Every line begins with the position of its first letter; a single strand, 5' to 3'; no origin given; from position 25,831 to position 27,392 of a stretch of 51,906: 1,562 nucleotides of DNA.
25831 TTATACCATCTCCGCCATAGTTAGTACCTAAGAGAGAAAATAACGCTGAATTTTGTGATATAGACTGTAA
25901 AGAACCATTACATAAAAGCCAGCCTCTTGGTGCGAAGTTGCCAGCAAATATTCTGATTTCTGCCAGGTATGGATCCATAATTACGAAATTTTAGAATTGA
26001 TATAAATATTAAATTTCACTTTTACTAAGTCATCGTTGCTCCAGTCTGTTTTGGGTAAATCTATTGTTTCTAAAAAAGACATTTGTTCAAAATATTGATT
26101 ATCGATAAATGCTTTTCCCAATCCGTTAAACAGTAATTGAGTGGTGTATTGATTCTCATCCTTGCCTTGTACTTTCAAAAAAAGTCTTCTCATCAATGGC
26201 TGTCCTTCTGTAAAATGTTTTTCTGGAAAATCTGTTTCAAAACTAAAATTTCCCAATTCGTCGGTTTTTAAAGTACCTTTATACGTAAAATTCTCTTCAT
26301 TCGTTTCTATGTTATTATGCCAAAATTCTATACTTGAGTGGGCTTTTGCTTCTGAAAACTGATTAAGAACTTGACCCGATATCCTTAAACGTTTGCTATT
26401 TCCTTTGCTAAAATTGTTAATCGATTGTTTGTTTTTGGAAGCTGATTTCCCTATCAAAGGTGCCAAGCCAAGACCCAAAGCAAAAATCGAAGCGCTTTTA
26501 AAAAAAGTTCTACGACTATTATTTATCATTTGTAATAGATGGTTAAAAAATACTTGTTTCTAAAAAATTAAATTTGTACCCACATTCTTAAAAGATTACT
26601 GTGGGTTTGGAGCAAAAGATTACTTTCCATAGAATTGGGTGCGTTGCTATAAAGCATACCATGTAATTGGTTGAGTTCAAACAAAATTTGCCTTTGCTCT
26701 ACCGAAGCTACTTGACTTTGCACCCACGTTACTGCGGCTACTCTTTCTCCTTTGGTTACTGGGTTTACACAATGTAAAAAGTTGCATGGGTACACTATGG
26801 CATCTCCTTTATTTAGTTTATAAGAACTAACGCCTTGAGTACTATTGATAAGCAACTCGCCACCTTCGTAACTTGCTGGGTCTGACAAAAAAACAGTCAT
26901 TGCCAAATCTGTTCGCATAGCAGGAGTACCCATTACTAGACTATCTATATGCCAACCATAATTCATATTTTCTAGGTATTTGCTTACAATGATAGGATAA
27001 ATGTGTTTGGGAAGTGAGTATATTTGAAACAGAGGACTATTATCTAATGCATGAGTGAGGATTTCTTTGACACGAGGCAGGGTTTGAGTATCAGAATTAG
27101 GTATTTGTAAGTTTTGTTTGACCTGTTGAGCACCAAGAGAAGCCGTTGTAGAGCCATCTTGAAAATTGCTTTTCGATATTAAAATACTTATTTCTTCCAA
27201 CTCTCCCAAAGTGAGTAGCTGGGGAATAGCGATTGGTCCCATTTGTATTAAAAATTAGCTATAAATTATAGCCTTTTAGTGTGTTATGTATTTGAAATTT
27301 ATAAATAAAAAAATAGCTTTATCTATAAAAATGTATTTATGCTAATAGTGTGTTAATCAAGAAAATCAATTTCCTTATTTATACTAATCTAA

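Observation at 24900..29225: Divergent oxygenase / sulfotransferase / tail-collar island: candidate undescribed protein-modification or surface-fibre system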

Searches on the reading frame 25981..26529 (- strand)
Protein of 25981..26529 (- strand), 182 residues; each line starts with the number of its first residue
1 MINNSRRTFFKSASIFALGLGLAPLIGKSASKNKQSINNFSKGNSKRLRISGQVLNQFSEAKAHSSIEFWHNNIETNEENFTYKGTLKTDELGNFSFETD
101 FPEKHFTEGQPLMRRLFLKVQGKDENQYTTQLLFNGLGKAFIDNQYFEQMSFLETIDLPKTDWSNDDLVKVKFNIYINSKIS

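Call 3: search_protein_families(library=pfam, proteins=[window:25981-26529:-], max_evalue=0.01)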
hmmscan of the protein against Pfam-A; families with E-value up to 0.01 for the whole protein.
window:25981-26529:- (182 aa): 1 family
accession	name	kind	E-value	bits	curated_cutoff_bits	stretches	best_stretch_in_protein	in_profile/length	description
PF00775.27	Dioxygenase_C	-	0.00047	20.1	27.3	1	24-103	4-94/182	Dioxygenase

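Call 4: search_protein_families(library=ncbifam, proteins=[window:25981-26529:-], max_evalue=0.01)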
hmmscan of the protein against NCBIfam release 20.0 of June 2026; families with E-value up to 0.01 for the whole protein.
window:25981-26529:- (182 aa): 0 families

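Call 10: find_homologous_proteins(query=window:25981-26529:-, max_evalue=0.001)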
Query window:25981-26529:- (182 aa): 1 proteins with E <= 0.001 among 50 candidates.
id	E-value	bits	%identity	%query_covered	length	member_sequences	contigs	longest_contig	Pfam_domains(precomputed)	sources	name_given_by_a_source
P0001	1.9e-114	398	100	100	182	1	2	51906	-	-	-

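Call 26: search_protein_representatives(protein=window:25981-26529:-)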
Query: 182 residues. Proteins with E-value up to 0.001 (for the whole library): 40; up to 1e-10: 8; up to 1e-30: 2. The best 40 are listed.
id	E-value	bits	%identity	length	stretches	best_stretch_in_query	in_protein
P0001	6.0e-115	397.5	100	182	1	1-182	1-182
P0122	2.5e-33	131.9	40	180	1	3-179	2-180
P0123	1.8e-26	109.5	36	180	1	2-178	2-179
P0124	1.5e-20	90.3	34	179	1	3-178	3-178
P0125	5.7e-20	88.4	33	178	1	3-177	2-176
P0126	2.2e-19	86.5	39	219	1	3-141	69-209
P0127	3.8e-19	85.7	35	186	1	5-179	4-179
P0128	1.6e-11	60.9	31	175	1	3-177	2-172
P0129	9.4e-08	48.6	26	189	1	4-176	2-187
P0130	1.3e-07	48.2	36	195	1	44-147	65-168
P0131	2.2e-07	47.4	30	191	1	36-175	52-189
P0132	6.9e-07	45.8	29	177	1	4-175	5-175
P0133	1.3e-06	44.9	26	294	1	43-176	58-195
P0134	2.7e-06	43.9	29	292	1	64-179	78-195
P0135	6.9e-06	42.6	30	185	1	13-175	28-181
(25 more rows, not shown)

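Call 28: search_solved_structures(query=A1, max_evalue=10, show_alignments=4)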
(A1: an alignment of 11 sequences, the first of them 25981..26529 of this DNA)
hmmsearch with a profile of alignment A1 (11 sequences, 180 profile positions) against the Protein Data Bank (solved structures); distinct sequences matched with E-value up to 10: 36.
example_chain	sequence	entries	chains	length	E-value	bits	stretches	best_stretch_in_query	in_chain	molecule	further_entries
3mfl_M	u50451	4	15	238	1.6e-06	31.4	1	47-137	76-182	Protocatechuate 3,4-dioxygenase beta chain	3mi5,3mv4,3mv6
3lkt_M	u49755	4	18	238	1.9e-06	31.1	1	47-137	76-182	Protocatechuate 3,4-dioxygenase beta chain | PROTOCATECHUATE 3,4-DIOXYGENASE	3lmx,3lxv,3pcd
1ykm_B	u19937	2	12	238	3.9e-06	30.1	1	47-137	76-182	Protocatechuate 3,4-dioxygenase beta chain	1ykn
1yko_B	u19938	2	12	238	5.5e-06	29.6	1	47-137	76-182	Protocatechuate 3,4-dioxygenase beta chain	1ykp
3mi1_M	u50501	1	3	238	5.9e-06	29.5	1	47-137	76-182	Protocatechuate 3,4-dioxygenase beta chain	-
2pcd_M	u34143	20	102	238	7e-06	29.2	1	47-137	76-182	PROTOCATECHUATE 3,4-DIOXYGENASE (BETA CHAIN) | PROTOCATECHUATE 3,4-DIOXYGENASE | Protocatechuate 3,4-dioxygenase beta chain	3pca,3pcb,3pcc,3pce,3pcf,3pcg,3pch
1ykk_B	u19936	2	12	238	7.7e-06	29.1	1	47-137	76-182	Protocatechuate 3,4-dioxygenase beta chain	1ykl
3t63_M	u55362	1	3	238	8.7e-06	28.9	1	47-137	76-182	Protocatechuate 3,4-dioxygenase beta chain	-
1dlm_A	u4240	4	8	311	1.1e-05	28.6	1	45-104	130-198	CATECHOL 1,2-DIOXYGENASE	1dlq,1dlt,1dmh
5umh_A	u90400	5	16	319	2.1e-05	27.7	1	49-104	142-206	Catechol 1,2-dioxygenase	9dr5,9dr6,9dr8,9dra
3th1_A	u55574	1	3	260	2.2e-05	27.6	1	45-104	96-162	Chlorocatechol 1,2-dioxygenase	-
9yh9_A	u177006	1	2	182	3e-05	27.2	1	47-141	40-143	Catechol 1,2-deoxygenase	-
2xsv_A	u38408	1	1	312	5e-05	26.5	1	47-104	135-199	CATECHOL 1,2 DIOXYGENASE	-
2xsr_A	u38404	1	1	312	5e-05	26.5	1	47-104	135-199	CATECHOL 1,2 DIOXYGENASE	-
2xsu_A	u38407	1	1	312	5e-05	26.5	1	47-104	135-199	CATECHOL 1,2 DIOXYGENASE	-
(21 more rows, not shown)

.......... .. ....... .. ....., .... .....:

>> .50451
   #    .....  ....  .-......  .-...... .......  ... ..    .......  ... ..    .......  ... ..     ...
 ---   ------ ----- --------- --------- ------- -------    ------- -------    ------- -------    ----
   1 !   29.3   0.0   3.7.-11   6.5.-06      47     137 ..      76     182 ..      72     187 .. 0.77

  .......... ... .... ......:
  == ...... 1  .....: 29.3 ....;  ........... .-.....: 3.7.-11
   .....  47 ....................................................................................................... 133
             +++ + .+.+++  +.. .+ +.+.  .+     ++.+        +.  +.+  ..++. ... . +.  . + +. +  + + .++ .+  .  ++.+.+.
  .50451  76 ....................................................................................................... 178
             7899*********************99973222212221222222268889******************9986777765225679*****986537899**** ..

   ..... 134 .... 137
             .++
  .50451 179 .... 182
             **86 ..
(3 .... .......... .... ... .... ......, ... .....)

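Call 52: find_encoding_contigs(protein=P0001, flank=2000, max_places=4)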
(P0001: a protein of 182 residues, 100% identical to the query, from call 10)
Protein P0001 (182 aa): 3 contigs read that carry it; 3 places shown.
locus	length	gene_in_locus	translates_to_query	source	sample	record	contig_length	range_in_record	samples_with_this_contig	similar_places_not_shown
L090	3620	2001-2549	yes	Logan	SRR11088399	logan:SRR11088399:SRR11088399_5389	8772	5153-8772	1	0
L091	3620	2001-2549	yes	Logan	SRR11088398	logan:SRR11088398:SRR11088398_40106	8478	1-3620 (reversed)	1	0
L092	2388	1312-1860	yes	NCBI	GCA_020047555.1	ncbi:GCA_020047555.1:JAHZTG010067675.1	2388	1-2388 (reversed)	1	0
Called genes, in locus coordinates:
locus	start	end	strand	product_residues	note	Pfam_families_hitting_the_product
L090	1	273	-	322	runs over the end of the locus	PF13469:Sulfotransfer_3 (faint)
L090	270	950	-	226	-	PF05118:Asp_Arg_Hydrox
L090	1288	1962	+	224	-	PF13640:2OG-FeII_Oxy_3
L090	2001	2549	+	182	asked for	-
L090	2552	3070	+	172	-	PF07484:Collar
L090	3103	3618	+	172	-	?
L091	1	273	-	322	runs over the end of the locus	PF13469:Sulfotransfer_3 (faint)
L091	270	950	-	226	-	PF05118:Asp_Arg_Hydrox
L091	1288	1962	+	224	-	PF13640:2OG-FeII_Oxy_3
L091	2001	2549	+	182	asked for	-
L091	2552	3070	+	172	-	PF07484:Collar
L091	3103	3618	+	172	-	?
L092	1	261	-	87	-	?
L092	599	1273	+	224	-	PF13640:2OG-FeII_Oxy_3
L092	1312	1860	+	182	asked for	-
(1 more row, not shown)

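Call 73: predict_structure(alignment_id=A9)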
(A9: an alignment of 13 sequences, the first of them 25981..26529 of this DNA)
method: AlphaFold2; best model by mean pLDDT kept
length: 182 residues; sequences in the alignment: 13
mean_pLDDT: 81.0   pTM: 0.72
mean pLDDT of the five models: 81.0, 80.9, 80.5, 78.9, 77.9
residues with pLDDT >= 90: 92; 70-90: 50; 50-70: 14; < 50: 26
segments of 3 or more residues with pLDDT < 50: 1-3, 12-14, 16-33
pLDDT, mean of each block of 10 residues (from residue 1): 50 46 43 68 90 92 95 90 94 96 92 94 83 93 79 81 93 85 42
secondary structure, 60 per line:
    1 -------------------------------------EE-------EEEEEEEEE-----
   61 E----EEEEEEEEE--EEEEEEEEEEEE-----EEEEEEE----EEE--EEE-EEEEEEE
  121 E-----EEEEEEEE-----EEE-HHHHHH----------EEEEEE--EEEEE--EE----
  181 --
elements in order: E47-55 E66-74 E77-88 E94-100 E105-107 E110-112 E114-121 E127-134 E140-142 H144-149 E160-165 E168-172

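Call 77: fold_search(model_id=the predicted structure, library=pdb)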
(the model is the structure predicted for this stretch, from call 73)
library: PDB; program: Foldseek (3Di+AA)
matches with E <= 10: 953; with E <= 0.001: 65
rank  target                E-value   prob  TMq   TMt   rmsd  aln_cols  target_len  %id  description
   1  3pcd_M                3.7e-09  1.00  0.54  0.43  13.2       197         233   17  PROTOCATECHUATE 3,4-DIOXYGENASE Y447H MUTANT (released 1998-05-27)
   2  4ilv_A                4.1e-09  1.00  0.53  0.61  12.9       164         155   18  Structure of the dioxygenase domain of SACTE_2871, a novel dioxygenase carbohydrate-binding protein fusion from the ce (released 2013-05-15)
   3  1ykk_B                4.6e-09  1.00  0.53  0.42  13.6       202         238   16  Protocatechuate 3,4-Dioxygenase Y408C Mutant (released 2005-08-16)
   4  4ilt_C                7.9e-09  1.00  0.53  0.61   6.7       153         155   18  Structure of the dioxygenase domain of SACTE_2871, a novel dioxygenase carbohydrate-binding protein fusion from the ce (released 2013-05-15)
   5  1yko_B                1.1e-08  1.00  0.54  0.43  13.5       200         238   16  Protocatechuate 3,4-Dioxygenase Y408H mutant (released 2005-08-16)
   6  3t67_M                1.3e-08  1.00  0.54  0.42   4.4       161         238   18  Axial Ligand Swapping In Double Mutant Maintains Intradiol-cleavage Chemistry in Protocatechuate 3,4-Dioxygenase (released 2012-08-01)
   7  1ykm_B                1.3e-08  1.00  0.54  0.43  13.5       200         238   16  Protocatechuate 3,4-Dioxygenase Y408E mutant (released 2005-08-16)
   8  4ilv_B                1.4e-08  1.00  0.53  0.60   6.8       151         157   18  Structure of the dioxygenase domain of SACTE_2871, a novel dioxygenase carbohydrate-binding protein fusion from the ce (released 2013-05-15)
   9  4ilt_A                1.4e-08  1.00  0.52  0.61  12.7       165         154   18  Structure of the dioxygenase domain of SACTE_2871, a novel dioxygenase carbohydrate-binding protein fusion from the ce (released 2013-05-15)
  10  3t63_M                1.5e-08  1.00  0.54  0.43  10.5       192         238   19  Axial Ligand Swapping In Double Mutant Maintains Intradiol-cleavage Chemistry in Protocatechuate 3,4-Dioxygenase (released 2012-08-01)
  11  4who_D                1.6e-08  1.00  0.55  0.44  13.8       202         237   17  Resting Protocatechuate 3,4-dioxygenase (pseudomonas putida) at pH 8.5 (released 2014-12-31)
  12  9dr6_A                1.9e-08  1.00  0.54  0.34   6.1       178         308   17  Crystal structure of Catechol 1,2-dioxygenase from Burkholderia multivorans (Zinc bound) (released 2024-10-02)
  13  2pcd_M                1.9e-08  1.00  0.53  0.43  13.2       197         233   17  STRUCTURE OF PROTOCATECHUATE 3,4-DIOXYGENASE FROM PSEUDOMONAS AERUGINOSA AT 2.15 ANGSTROMS RESOLUTION (released 1994-12-20)
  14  4who_B                2.4e-08  1.00  0.55  0.43   4.6       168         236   18  Resting Protocatechuate 3,4-dioxygenase (pseudomonas putida) at pH 8.5 (released 2014-12-31)
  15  3mfl_M                2.4e-08  1.00  0.55  0.43   4.6       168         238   19  Axial Ligand Swapping In Double Mutant Maintains Intradiol-cleavage Chemistry in Protocatechuate 3,4-Dioxygenase (released 2011-04-13)
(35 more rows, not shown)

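Call 91: search_protein_families(library=padloc, proteins=[window:25981-26529:-], max_evalue=0.001)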
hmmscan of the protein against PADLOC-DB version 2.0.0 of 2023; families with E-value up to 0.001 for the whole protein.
window:25981-26529:- (182 aa): 0 families

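Call 100: search_protein_families(library=phrogs, proteins=[window:25981-26529:-], max_evalue=0.001)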
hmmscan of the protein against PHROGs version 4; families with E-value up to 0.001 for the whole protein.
window:25981-26529:- (182 aa): 0 families

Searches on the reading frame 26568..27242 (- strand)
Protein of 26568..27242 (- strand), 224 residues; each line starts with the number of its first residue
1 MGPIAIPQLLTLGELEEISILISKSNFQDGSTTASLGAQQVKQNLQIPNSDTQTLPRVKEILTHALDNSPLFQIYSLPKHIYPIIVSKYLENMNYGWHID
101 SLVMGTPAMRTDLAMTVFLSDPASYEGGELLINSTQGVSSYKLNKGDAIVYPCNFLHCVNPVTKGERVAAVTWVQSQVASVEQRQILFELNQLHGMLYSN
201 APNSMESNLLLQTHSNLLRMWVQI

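Call 3: search_protein_families(library=pfam, proteins=[window:26568-27242:-], max_evalue=0.01)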
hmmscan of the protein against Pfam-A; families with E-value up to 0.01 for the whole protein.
window:26568-27242:- (224 aa): 1 family
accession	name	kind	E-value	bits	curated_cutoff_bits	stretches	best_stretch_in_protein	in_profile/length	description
PF13640.12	2OG-FeII_Oxy_3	-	2.1e-13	51.5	27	1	86-174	3-97/98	2OG-Fe(II) oxygenase superfamily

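Call 4: search_protein_families(library=ncbifam, proteins=[window:26568-27242:-], max_evalue=0.01)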
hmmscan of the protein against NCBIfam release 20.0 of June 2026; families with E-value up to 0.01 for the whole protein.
window:26568-27242:- (224 aa): 4 families
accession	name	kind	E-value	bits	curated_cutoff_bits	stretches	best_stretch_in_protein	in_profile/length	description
NF003974.0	PRK05467.1-3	equivalog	2.3e-70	236.5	143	1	5-222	4-220/221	Fe2+-dependent dioxygenase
NF003975.0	PRK05467.1-4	equivalog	6.5e-56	189.3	180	1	4-223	3-225/226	Fe2+-dependent dioxygenase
NF003973.0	PRK05467.1-2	equivalog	1.4e-43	149.1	336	1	4-223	3-226/227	Fe2+-dependent dioxygenase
NF003972.0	PRK05467.1-1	equivalog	8.6e-43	146.3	399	1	6-224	5-225/225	PKHD-type hydroxylase YbiX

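Call 55: search_solved_structures(query=window:26568-27242:-, max_evalue=0.01, show_alignments=0)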
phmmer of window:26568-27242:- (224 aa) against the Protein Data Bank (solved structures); distinct sequences matched with E-value up to 0.01: 4.
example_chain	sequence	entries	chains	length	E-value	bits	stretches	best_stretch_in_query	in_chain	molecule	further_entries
9qn1_A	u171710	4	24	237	3.1e-40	141.1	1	2-223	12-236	PKHD-type hydroxylase PiuC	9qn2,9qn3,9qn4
9qn0_A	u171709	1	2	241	3.2e-40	141.1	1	2-223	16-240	PKHD-type hydroxylase PiuC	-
9ghl_A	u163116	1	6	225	5.8e-40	140.2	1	5-223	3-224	PKHD-type hydroxylase PiuC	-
3dkq_A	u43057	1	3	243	8.8e-37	129.8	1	4-223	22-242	PKHD-type hydroxylase Sbal_3634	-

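Call 91: search_protein_families(library=padloc, proteins=[window:26568-27242:-], max_evalue=0.001)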
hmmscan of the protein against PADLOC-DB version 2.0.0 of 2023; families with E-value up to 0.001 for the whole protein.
window:26568-27242:- (224 aa): 1 family
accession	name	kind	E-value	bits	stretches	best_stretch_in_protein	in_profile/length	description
PDLC01653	2OG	-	3e-14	51.6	1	86-174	3-80/81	"CAS-I,CAS-II,CAS-III,CAS-IV,CAS-V,CAS-VI; associated"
